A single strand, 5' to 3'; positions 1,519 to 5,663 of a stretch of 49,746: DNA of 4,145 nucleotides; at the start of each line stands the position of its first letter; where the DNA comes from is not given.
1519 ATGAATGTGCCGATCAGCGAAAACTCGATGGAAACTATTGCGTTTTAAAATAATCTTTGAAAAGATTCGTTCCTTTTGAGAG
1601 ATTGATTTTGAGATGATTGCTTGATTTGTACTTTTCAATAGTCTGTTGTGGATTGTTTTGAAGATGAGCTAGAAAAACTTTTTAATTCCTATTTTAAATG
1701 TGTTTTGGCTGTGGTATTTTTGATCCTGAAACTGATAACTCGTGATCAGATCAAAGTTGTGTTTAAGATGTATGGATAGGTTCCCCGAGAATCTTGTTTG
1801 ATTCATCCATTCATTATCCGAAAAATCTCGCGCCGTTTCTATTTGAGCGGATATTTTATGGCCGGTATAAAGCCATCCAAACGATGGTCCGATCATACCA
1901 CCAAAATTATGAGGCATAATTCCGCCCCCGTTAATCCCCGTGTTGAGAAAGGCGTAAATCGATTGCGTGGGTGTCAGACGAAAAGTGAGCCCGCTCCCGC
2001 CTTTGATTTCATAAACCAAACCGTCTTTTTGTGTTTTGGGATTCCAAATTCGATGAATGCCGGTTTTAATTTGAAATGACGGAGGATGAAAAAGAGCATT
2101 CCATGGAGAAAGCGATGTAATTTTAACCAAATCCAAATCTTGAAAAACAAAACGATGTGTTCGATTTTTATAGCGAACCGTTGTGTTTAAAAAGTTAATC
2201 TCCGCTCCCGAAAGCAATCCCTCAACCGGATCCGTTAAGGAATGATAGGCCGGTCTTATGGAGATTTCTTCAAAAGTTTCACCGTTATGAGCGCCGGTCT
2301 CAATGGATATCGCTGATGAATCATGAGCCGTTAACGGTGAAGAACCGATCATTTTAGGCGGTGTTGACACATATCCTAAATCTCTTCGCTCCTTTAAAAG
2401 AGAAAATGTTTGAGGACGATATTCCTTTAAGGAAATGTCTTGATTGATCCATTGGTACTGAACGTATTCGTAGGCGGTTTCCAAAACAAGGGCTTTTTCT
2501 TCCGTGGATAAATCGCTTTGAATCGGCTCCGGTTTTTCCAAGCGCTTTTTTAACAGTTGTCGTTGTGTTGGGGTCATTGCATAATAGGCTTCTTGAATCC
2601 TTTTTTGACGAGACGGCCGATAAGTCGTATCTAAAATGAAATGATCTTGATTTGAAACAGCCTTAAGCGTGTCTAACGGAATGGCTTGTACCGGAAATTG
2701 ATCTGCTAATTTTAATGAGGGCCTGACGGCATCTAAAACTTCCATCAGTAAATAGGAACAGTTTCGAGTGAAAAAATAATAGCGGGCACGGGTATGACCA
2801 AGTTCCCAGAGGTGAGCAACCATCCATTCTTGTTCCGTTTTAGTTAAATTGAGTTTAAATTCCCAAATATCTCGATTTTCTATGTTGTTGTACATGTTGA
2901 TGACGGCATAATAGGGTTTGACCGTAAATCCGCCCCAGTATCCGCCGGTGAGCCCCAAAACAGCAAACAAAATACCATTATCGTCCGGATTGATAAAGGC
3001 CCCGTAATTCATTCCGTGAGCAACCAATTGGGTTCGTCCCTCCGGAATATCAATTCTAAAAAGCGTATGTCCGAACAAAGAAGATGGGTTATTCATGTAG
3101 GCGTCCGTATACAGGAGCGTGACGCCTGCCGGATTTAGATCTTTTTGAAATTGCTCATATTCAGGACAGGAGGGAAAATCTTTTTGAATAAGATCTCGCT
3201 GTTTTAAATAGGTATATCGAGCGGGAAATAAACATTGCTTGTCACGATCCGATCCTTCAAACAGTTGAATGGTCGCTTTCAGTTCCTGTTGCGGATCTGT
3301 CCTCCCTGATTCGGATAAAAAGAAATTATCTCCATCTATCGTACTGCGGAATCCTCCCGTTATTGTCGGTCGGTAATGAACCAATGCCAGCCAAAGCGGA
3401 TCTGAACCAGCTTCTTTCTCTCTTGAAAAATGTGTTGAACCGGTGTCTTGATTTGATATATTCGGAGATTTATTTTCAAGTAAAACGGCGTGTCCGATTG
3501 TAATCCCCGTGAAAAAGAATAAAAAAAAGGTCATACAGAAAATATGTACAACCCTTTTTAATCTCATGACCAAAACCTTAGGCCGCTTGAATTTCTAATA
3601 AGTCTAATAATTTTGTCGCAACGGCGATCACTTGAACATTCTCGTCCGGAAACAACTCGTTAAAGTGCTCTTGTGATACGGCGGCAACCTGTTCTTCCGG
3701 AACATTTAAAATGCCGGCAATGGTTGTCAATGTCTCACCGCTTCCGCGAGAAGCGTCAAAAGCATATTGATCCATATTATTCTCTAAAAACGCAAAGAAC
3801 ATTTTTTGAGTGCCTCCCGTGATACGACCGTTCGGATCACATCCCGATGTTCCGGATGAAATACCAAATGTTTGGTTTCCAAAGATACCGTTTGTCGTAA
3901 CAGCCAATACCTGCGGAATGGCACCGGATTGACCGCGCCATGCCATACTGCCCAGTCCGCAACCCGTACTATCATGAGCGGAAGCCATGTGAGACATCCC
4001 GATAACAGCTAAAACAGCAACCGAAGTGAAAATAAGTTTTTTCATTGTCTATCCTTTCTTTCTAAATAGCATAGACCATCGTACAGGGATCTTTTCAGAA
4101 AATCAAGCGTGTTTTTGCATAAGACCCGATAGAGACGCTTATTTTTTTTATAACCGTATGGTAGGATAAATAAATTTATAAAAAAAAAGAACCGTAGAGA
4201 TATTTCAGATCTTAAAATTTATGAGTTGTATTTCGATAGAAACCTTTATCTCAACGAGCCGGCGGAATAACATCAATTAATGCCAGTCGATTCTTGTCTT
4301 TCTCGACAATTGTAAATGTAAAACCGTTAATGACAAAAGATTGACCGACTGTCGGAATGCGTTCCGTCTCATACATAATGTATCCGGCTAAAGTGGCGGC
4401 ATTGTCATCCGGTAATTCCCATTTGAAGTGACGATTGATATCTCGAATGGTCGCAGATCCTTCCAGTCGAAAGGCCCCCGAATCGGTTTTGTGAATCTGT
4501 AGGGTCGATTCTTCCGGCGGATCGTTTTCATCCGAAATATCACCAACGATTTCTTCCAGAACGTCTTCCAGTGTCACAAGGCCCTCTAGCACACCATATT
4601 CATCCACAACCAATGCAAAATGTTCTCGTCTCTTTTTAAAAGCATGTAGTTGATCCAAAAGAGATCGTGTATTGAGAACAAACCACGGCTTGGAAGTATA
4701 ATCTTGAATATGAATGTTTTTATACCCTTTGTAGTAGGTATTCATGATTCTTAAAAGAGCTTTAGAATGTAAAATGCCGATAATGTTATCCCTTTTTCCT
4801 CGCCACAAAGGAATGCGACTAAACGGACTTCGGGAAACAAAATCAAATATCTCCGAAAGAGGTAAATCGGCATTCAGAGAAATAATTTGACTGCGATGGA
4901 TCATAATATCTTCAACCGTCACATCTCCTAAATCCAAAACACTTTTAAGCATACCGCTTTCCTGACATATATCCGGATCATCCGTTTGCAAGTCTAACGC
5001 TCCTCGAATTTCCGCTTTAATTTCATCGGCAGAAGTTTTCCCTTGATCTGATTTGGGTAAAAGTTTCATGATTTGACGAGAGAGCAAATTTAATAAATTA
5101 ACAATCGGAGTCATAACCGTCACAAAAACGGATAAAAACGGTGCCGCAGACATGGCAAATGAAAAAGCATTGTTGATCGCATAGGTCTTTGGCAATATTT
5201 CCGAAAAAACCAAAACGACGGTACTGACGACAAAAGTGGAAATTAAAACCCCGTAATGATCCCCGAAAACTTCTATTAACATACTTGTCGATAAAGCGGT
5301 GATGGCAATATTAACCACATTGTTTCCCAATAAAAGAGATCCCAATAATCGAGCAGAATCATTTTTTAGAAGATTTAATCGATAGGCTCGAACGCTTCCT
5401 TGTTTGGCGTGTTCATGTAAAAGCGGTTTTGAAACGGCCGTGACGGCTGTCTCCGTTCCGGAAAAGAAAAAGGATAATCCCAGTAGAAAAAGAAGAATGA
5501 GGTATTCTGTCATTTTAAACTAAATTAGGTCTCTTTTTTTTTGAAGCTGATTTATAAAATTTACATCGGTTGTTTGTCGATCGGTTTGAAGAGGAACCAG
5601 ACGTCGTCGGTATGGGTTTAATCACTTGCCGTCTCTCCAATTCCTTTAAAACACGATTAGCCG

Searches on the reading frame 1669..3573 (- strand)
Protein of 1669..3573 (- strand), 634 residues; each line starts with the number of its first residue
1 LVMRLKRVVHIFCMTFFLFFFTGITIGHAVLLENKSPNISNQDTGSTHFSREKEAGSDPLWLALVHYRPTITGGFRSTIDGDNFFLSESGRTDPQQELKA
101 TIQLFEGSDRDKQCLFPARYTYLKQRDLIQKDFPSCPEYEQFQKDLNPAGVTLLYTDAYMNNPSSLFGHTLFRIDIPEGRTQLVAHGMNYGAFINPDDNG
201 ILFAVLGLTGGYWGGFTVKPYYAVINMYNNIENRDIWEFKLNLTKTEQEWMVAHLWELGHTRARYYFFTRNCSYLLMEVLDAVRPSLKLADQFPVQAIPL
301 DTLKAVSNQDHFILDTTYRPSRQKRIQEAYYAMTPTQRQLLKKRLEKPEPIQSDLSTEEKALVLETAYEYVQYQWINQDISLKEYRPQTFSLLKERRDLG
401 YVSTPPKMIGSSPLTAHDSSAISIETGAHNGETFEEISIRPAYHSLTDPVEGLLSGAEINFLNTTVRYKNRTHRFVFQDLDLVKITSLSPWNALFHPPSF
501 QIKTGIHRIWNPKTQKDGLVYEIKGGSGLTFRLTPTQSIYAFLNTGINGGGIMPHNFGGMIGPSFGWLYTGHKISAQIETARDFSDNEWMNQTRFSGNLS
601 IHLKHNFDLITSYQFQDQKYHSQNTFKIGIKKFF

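Call 45: search_protein_families(library=pfam, proteins=[window:1669-3573:-], max_evalue=0.001)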
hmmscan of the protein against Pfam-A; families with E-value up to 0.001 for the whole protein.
window:1669-3573:- (634 aa): 3 families
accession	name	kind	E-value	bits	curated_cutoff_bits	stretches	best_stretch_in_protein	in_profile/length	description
PF13387.12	Lnb_N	-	2.9e-51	173.9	22.2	1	138-308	1-174/175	Lnb N-terminal periplasmic domain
PF25222.1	DUF7840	-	1.4e-50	172.5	27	1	411-631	2-222/224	Domain of unknown function (DUF7840)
PF25225.1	DUF7843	-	5.4e-19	68.9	25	1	58-125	6-78/79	Domain of unknown function (DUF7843)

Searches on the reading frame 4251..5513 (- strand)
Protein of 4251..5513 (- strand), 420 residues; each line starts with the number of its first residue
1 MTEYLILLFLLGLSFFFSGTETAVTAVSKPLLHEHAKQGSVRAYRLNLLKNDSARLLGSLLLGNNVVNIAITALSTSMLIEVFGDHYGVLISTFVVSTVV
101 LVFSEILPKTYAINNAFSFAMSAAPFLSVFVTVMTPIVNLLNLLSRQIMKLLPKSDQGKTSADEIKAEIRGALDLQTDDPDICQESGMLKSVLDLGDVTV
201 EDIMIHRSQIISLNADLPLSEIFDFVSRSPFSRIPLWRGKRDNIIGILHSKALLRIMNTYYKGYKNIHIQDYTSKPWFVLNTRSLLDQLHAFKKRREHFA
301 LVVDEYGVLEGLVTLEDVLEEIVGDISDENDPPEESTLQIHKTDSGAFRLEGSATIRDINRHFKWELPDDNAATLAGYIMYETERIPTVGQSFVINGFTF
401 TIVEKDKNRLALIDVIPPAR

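Call 45: search_protein_families(library=pfam, proteins=[window:4251-5513:-], max_evalue=0.001)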
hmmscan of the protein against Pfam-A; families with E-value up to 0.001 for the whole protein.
window:4251-5513:- (420 aa): 3 families
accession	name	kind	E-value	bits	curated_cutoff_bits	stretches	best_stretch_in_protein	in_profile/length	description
PF01595.25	CNNM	-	5.2e-42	144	28.4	1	5-170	1-169/181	Cyclin M transmembrane N-terminal domain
PF03471.22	CorC_HlyC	-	1.1e-20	73.9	27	1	342-416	2-78/81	Transporter associated domain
PF00571.33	CBS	-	7.8e-14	52.2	24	2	273-323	6-56/57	CBS domain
